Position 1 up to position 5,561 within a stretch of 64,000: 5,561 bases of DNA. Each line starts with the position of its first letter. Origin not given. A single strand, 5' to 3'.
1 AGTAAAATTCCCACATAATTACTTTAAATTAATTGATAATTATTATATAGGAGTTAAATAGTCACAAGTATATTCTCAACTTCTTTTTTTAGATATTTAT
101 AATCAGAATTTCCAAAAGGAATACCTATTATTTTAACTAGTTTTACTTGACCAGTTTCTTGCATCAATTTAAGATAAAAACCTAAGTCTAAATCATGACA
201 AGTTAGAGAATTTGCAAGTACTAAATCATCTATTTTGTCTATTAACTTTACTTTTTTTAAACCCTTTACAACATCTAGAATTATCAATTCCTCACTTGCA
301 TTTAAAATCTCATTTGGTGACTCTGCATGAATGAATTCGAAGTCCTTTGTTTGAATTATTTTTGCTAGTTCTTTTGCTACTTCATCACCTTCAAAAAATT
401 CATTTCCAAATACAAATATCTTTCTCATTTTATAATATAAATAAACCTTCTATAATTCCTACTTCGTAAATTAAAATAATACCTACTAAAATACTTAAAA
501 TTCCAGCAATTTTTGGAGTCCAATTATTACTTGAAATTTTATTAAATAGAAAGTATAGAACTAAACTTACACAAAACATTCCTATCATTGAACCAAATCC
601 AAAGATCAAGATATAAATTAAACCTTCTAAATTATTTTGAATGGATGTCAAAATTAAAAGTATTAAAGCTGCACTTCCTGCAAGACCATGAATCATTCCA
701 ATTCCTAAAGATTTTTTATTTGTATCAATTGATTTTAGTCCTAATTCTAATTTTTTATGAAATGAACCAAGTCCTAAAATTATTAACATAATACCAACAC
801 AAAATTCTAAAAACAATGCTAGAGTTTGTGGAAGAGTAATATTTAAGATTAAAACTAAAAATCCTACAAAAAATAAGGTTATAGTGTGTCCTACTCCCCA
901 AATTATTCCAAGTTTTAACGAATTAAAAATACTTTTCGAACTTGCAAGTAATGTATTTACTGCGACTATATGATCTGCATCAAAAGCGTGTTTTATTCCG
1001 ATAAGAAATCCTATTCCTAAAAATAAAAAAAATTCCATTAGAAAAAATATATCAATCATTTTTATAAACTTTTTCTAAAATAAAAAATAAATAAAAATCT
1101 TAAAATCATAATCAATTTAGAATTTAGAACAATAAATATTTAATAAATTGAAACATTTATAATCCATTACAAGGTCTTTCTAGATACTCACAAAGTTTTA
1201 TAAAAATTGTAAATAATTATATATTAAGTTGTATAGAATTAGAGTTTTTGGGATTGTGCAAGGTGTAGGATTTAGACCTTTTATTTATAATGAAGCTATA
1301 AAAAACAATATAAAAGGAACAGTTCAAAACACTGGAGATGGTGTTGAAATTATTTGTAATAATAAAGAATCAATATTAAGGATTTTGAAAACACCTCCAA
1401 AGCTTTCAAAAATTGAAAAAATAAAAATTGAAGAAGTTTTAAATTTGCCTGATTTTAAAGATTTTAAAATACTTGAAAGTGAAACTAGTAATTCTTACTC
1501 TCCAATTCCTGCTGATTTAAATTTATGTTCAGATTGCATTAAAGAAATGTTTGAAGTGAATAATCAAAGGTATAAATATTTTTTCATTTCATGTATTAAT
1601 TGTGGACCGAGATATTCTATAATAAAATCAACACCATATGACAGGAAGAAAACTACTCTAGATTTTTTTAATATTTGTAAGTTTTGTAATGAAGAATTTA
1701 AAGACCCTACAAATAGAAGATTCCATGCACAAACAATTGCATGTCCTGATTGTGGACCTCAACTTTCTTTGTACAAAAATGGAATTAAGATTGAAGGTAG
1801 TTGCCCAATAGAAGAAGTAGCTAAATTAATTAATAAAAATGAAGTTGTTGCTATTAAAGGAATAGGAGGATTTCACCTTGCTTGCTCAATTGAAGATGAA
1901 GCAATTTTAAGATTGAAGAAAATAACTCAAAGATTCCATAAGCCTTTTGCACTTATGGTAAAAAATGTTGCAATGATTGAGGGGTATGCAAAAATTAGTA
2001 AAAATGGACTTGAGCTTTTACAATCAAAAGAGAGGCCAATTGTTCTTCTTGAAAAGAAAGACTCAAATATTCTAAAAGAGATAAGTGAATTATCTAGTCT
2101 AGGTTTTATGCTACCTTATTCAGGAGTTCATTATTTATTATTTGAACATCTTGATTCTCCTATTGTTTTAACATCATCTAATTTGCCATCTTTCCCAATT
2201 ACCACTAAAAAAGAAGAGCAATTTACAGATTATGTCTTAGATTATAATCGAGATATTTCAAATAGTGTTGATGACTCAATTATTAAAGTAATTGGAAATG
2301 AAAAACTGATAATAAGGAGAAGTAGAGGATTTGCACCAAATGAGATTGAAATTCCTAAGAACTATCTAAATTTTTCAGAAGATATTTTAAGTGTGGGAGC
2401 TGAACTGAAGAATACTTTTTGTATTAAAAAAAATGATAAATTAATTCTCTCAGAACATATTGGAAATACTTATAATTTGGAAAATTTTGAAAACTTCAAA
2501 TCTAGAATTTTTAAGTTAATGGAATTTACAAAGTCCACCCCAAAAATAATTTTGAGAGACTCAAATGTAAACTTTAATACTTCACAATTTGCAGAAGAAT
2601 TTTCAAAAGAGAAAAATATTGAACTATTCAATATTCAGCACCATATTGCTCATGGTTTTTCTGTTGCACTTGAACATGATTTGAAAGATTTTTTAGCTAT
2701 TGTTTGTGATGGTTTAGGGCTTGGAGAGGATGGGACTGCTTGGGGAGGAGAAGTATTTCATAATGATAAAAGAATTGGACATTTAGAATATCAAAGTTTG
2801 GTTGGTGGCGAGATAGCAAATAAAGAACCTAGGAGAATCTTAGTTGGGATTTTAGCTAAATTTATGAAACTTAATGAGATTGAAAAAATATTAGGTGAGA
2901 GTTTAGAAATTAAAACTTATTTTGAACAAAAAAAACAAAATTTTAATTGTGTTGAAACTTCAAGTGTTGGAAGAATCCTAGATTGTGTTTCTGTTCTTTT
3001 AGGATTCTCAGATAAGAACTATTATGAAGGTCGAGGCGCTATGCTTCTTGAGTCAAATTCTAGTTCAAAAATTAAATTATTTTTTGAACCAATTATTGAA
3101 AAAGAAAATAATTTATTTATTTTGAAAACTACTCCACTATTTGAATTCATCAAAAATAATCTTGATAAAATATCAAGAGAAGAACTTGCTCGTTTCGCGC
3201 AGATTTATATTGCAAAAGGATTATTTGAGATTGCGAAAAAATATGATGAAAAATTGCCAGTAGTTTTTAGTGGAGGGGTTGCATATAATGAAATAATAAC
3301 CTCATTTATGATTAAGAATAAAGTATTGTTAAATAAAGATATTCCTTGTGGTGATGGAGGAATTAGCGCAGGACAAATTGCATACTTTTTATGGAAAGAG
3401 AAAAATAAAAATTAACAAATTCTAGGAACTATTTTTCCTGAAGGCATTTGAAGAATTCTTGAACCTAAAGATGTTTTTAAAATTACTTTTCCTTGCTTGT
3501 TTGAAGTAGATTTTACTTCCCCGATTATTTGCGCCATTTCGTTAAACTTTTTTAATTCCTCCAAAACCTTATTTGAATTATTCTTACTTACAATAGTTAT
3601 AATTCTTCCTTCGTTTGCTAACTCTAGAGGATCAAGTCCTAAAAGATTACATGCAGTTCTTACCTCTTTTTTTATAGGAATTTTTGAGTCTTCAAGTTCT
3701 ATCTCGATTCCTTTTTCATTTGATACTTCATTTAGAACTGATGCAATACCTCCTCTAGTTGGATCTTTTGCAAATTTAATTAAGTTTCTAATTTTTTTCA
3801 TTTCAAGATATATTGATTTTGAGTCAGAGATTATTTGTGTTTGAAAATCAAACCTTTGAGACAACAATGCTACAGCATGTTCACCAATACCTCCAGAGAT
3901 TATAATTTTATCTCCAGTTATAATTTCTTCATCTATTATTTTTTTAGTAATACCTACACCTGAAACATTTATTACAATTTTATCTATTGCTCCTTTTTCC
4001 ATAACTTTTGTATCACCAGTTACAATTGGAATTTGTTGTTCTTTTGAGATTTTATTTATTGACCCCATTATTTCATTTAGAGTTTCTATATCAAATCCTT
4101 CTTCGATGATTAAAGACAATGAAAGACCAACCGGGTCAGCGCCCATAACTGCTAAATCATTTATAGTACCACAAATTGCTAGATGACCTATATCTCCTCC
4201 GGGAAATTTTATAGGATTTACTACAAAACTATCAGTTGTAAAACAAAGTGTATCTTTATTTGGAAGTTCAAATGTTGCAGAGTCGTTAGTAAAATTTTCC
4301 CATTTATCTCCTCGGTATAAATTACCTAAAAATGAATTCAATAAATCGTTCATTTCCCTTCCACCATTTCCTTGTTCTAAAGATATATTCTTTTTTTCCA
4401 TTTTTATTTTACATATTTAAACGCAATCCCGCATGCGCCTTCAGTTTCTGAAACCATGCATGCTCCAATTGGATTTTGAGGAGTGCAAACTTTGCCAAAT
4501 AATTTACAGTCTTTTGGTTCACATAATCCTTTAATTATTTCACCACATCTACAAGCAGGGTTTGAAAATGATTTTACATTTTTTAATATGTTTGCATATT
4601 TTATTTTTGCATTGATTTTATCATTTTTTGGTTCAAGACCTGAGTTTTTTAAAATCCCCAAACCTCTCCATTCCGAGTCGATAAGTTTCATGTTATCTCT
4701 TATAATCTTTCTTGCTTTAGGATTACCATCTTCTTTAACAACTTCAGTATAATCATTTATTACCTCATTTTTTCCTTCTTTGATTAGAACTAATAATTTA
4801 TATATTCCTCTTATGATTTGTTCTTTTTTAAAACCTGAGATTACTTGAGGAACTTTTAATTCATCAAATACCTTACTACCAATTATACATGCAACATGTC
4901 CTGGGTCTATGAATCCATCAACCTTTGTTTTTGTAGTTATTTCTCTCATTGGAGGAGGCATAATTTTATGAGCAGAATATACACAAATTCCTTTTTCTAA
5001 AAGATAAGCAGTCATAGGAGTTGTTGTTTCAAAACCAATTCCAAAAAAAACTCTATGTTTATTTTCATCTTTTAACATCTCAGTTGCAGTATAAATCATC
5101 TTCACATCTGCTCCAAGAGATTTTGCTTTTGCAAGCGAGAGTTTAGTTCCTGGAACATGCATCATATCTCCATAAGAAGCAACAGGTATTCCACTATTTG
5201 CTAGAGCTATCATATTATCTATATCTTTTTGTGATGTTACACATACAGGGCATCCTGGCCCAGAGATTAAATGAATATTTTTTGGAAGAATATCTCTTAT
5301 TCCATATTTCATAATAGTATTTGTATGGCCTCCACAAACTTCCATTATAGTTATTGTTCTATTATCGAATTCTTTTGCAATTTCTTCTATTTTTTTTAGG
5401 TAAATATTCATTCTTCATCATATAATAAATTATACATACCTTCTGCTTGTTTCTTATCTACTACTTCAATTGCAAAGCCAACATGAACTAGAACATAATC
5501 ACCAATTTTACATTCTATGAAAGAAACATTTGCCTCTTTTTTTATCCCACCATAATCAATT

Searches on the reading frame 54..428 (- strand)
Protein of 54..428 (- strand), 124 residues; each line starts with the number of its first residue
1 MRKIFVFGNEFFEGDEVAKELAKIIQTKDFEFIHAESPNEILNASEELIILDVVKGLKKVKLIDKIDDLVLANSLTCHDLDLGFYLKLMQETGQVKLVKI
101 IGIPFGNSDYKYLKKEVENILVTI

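Call 52: search_protein_families(library=pfam, proteins=[window:54-428:-], max_evalue=0.001)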
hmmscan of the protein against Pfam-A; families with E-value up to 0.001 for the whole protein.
window:54-428:- (124 aa): 1 family
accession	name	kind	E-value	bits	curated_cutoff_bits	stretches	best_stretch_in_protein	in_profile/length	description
PF01750.23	HycI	-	0.00022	21.5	23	1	41-118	32-117/130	Hydrogenase maturation protease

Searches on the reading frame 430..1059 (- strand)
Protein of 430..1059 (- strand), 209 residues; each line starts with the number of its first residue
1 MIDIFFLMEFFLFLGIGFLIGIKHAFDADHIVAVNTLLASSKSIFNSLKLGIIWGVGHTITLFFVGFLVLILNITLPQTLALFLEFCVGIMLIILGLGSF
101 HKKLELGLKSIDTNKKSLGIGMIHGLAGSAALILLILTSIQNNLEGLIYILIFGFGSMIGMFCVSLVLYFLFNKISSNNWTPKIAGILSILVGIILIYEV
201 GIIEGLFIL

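Call 32: find_encoding_contigs(protein=window:430-1059:-, flank=10000, max_places=4)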
Protein window:430-1059:- (209 aa): no gene with exactly this product is on record in the collection.
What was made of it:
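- Tried and rejected: One look-up found no record (call 32).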

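Call 52: search_protein_families(library=pfam, proteins=[window:430-1059:-], max_evalue=0.001)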
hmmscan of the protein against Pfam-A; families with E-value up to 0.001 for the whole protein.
window:430-1059:- (209 aa): 2 families
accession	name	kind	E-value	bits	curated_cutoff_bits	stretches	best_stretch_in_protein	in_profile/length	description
PF13386.12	DsbD_2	-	1.1e-05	25.8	24.9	1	100-194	104-198/199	Cytochrome C biogenesis protein transmembrane region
PF03824.22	NicO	-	1.9e-05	24.6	27.7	1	13-73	4-65/287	High-affinity nickel-transport protein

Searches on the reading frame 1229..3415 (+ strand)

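Call 66: search_protein_families(library=pfam, proteins=[window:1229-3415:+], max_evalue=0.001)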
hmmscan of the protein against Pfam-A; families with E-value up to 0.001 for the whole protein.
window:1229-3415:+ (728 aa): 5 families
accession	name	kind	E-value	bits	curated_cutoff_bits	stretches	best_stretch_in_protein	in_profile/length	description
PF22521.2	HypF_C_2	-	4.7e-50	171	27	1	491-716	2-241/241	Carbamoyltransferase, Kae1-like Domain, second subdomain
PF01300.24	Sua5_yciO_yrdC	-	2e-32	112.5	25.1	1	200-365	2-178/178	Telomere recombination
PF07503.17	zf-HYPF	-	5.6e-30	103.3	23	2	149-182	1-34/34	HypF finger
PF17788.7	HypF_C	-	1e-23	84.3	23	1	384-482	4-99/99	HypF Kae1-like domain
PF00708.24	Acylphosphatase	-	8.1e-18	64.9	22.5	1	2-81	1-85/85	Acylphosphatase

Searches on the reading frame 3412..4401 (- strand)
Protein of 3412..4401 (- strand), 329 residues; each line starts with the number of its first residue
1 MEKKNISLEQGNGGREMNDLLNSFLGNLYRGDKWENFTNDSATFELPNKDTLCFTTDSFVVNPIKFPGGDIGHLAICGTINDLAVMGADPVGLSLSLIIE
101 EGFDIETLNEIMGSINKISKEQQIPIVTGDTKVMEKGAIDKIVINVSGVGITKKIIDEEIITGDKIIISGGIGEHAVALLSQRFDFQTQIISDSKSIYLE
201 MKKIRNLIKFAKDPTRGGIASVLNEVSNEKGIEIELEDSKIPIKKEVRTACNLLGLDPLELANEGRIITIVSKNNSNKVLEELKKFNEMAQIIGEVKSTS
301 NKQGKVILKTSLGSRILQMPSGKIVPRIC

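Call 52: search_protein_families(library=pfam, proteins=[window:3412-4401:-], max_evalue=0.001)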
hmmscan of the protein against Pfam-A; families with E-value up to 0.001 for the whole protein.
window:3412-4401:- (329 aa): 2 families
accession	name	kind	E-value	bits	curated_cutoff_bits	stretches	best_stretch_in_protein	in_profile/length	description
PF00586.29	AIRS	-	4.6e-23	82.2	24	1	39-151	2-111/112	AIR synthase related protein, N-terminal domain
PF02769.27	AIRS_C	-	3.7e-21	76.3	23.1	1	163-302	3-151/156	AIR synthase related protein, C-terminal domain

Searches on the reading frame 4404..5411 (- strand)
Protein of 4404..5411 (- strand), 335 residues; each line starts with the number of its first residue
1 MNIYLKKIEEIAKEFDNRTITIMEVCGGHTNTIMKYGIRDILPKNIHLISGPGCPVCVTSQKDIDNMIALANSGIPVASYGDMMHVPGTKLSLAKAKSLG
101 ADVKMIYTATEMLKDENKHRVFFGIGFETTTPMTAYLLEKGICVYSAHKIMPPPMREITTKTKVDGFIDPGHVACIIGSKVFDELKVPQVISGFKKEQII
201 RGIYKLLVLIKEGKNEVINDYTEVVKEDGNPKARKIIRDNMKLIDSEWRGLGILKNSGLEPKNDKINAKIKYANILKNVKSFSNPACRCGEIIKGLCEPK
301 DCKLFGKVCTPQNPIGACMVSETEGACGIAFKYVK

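Call 52: search_protein_families(library=pfam, proteins=[window:4404-5411:-], max_evalue=0.001)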
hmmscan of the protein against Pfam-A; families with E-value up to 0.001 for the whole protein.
window:4404-5411:- (335 aa): 1 family
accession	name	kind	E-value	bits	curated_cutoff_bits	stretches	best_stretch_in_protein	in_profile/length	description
PF01924.21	HypD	-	1.9e-114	382.9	25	1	5-333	7-350/351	Hydrogenase formation hypA family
